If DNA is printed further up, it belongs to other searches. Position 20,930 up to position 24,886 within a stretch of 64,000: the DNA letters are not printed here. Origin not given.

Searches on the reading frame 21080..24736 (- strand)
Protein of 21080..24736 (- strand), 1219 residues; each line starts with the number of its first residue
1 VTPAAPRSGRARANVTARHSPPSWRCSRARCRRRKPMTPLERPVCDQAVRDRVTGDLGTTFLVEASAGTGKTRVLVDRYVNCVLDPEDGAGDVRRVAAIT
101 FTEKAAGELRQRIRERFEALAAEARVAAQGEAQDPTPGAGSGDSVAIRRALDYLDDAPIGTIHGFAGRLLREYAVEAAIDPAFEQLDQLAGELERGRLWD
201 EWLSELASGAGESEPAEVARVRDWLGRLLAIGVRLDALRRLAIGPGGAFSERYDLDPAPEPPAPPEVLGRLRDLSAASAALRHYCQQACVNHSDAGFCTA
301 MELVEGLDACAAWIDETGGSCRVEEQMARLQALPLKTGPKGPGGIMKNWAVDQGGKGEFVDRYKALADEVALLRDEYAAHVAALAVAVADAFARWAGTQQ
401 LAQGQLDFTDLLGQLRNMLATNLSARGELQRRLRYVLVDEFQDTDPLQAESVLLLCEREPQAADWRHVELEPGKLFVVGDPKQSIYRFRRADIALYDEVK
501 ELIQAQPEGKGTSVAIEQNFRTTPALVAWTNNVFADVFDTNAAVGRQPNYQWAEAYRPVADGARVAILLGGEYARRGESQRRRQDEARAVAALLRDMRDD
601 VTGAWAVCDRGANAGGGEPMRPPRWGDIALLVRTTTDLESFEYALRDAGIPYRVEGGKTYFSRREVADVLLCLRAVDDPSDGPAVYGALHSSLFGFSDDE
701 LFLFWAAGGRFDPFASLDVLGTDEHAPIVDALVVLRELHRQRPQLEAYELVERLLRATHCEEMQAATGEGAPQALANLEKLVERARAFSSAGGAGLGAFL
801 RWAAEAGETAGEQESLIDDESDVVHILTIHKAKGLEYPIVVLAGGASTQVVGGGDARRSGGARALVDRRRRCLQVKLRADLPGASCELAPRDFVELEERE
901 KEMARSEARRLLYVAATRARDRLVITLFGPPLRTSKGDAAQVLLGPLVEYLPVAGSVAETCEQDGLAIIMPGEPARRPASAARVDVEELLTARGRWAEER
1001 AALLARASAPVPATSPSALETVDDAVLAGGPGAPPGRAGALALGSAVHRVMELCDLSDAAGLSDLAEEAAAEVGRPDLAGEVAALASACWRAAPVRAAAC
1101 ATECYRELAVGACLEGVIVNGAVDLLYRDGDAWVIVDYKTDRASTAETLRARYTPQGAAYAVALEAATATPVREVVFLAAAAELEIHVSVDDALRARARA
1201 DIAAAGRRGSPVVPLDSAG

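Call 68: search_protein_families(library=pfam, proteins=[window:21080-24736:-], max_evalue=0.00001)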
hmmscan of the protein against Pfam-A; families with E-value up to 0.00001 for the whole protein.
window:21080-24736:- (1219 aa): 5 families
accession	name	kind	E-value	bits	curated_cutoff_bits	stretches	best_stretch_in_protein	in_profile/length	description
PF00580.27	UvrD-helicase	-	1.4e-47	163.1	23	2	399-501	179-268/271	UvrD/REP helicase N-terminal domain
PF13361.12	UvrD_C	-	4.2e-25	89.3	25.6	2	773-927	236-347/350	UvrD-like helicase C-terminal domain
PF12705.13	PDDEXK_1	-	2.5e-12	47.7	22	1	1040-1174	34-179/247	PD-(D/E)XK nuclease superfamily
PF13538.12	UvrD_C_2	-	9.8e-12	45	27.4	0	824-848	2-26/52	UvrD-like helicase C-terminal domain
PF13245.12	AAA_19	-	1.2e-11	45.4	25.1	1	59-489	12-134/134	AAA domain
